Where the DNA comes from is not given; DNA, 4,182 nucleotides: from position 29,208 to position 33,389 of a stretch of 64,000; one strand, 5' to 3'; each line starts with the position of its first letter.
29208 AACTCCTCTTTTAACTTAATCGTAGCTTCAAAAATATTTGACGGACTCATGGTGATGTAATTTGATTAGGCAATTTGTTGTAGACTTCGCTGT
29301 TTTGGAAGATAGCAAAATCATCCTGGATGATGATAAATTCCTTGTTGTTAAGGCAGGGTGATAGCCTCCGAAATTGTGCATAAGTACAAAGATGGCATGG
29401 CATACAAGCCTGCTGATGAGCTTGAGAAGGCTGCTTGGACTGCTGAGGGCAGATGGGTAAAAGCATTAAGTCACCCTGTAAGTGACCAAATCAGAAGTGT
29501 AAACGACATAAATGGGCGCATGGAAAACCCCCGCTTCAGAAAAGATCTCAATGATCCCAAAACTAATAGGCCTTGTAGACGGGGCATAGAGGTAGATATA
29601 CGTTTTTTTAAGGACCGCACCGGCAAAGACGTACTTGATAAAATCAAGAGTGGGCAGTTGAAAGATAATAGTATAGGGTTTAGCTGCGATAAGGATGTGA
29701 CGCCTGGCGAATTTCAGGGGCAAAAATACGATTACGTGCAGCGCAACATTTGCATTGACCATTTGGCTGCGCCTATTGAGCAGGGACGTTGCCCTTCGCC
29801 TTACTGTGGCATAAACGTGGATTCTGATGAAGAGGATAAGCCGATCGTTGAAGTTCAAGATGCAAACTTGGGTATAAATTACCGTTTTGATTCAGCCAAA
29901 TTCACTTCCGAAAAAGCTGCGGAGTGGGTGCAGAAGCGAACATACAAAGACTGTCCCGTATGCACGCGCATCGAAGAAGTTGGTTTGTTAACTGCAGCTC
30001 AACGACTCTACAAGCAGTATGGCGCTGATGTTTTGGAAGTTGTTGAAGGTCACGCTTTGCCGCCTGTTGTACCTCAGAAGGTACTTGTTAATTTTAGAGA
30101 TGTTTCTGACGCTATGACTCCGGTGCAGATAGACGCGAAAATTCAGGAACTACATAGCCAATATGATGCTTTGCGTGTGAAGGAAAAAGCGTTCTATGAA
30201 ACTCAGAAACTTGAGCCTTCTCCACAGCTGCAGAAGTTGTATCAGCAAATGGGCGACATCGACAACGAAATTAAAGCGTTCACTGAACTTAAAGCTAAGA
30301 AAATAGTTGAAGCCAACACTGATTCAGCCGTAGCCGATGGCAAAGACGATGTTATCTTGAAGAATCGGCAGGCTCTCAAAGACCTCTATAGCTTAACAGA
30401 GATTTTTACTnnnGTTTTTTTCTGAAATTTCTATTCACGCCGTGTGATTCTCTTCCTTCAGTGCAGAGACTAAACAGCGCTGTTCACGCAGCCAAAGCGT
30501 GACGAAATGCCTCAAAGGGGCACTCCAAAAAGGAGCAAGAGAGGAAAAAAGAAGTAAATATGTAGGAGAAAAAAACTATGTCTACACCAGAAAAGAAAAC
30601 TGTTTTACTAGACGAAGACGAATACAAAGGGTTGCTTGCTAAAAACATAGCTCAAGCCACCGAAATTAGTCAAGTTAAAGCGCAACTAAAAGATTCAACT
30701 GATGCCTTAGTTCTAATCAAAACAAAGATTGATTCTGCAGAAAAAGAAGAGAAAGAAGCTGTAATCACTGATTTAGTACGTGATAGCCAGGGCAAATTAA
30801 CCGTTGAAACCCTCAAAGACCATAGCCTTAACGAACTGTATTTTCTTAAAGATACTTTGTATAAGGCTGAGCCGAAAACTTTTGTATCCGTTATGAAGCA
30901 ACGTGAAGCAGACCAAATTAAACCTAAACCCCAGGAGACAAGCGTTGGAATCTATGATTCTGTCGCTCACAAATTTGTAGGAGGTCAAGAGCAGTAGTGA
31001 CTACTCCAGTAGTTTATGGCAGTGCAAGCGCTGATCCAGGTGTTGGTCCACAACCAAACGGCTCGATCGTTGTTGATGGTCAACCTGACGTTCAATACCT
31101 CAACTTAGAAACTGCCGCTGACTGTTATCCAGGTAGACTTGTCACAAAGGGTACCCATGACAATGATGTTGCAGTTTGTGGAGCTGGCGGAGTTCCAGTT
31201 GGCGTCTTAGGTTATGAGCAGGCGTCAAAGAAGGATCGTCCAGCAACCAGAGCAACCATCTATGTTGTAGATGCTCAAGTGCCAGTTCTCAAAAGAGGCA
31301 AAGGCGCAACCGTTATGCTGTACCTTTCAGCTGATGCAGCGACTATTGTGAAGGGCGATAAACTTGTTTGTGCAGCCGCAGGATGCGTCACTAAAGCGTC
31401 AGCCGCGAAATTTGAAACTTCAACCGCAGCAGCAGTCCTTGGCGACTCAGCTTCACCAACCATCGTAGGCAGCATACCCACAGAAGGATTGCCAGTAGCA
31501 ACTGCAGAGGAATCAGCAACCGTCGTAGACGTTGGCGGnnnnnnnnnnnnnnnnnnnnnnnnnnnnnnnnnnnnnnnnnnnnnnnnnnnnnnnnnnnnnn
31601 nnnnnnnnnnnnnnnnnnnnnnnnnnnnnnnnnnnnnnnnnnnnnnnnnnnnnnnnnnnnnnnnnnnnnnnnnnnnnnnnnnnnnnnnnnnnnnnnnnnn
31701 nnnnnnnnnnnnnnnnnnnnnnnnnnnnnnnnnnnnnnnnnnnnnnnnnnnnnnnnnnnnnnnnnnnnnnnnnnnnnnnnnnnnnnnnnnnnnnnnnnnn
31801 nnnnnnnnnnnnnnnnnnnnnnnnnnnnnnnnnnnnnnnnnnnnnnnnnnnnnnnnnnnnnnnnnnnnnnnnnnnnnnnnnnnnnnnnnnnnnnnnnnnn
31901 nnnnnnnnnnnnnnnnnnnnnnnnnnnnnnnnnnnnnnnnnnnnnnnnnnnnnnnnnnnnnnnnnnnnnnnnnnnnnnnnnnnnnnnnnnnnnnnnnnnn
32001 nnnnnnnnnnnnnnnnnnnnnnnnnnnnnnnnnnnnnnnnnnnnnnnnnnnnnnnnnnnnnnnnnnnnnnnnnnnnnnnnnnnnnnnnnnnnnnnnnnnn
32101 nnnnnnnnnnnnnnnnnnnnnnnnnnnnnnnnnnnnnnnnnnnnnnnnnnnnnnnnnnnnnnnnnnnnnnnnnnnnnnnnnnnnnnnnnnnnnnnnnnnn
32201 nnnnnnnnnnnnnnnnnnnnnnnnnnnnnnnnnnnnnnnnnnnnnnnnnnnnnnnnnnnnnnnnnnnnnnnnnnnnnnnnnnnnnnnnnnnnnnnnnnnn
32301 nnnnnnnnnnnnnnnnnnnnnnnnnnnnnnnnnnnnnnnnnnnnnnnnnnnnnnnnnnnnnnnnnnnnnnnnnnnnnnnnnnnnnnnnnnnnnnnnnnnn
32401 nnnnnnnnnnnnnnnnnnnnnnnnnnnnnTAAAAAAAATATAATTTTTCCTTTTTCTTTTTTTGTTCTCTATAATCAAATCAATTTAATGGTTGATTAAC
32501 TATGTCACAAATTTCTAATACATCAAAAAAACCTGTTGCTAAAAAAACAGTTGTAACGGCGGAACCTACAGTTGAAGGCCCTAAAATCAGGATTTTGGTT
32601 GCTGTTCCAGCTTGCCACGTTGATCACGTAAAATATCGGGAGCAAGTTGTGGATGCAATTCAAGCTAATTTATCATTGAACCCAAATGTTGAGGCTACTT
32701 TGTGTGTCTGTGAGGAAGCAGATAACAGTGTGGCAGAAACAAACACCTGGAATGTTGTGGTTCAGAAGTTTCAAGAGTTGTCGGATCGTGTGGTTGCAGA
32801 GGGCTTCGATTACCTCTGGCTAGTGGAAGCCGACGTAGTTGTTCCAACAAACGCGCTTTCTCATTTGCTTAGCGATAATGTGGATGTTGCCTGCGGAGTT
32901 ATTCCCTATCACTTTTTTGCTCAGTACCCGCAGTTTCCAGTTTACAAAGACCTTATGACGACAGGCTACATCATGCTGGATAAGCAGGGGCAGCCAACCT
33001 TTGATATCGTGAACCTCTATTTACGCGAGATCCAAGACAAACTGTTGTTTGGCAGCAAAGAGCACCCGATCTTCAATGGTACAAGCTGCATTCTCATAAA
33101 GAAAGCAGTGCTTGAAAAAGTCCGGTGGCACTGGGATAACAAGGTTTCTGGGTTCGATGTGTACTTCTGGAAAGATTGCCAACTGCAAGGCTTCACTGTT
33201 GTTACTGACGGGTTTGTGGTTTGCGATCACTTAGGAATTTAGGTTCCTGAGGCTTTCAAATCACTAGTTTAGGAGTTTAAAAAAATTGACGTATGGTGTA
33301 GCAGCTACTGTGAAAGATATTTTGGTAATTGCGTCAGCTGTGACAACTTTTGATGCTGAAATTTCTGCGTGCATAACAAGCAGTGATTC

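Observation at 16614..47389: Complete tailed-virus structural cluster with no integrase or replication genes in the window: provirus remnant or GTA-like element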

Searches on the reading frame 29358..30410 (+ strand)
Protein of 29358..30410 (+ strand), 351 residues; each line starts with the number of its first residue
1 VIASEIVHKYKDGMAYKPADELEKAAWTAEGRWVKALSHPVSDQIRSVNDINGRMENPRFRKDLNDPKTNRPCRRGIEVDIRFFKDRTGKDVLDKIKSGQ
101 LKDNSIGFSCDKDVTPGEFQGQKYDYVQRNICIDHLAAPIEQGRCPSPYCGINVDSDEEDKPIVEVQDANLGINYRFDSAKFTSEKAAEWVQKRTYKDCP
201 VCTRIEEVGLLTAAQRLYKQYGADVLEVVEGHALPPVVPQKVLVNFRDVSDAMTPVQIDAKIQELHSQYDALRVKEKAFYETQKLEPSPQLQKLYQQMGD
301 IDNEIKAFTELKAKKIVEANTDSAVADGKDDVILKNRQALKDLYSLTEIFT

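Call 21: search_protein_families(library=phrogs, max_evalue=0.01, proteins=[window:29358-30410:+])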
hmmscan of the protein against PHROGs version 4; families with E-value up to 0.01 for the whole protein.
window:29358-30410:+ (351 aa): 7 families
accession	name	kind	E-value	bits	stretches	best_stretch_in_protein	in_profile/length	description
phrog_530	-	head and packaging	1e-12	48.9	1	90-331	128-307/390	head maturation protease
phrog_3778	-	head and packaging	5.2e-11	43.1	1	92-325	268-458/593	head maturation protease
phrog_2229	-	head and packaging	4.1e-09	37.3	1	91-146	121-175/428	head maturation protease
phrog_12864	-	head and packaging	7.3e-08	32.9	1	89-145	143-198/468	head maturation protease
phrog_80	-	head and packaging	0.00023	21.5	1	75-113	301-340/607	head maturation protease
phrog_760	-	unknown function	0.00068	19.9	1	85-192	115-223/447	-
phrog_30637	-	unknown function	0.0061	15.4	1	95-144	848-896/1119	-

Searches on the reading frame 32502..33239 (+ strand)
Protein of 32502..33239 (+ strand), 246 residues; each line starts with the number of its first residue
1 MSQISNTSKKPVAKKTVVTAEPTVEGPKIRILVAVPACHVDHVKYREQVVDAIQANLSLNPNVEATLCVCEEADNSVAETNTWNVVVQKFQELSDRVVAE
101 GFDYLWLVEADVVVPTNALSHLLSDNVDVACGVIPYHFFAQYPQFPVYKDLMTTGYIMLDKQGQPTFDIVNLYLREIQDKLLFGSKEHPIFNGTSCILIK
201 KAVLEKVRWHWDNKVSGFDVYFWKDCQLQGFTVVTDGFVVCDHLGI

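Call 22: search_protein_families(library=phrogs, max_evalue=0.01, proteins=[window:32502-33239:+])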
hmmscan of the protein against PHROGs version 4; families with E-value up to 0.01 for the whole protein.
window:32502-33239:+ (246 aa): 0 families

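Call 77: search_protein_families(library=pfam, max_evalue=0.1, proteins=[window:32502-33239:+])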
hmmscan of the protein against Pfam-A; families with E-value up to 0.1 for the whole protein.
window:32502-33239:+ (246 aa): 1 family
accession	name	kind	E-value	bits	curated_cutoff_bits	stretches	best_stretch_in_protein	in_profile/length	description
PF24133.1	DUF7400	-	0.054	13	27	0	90-147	153-211/262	Domain of unknown function (DUF7400)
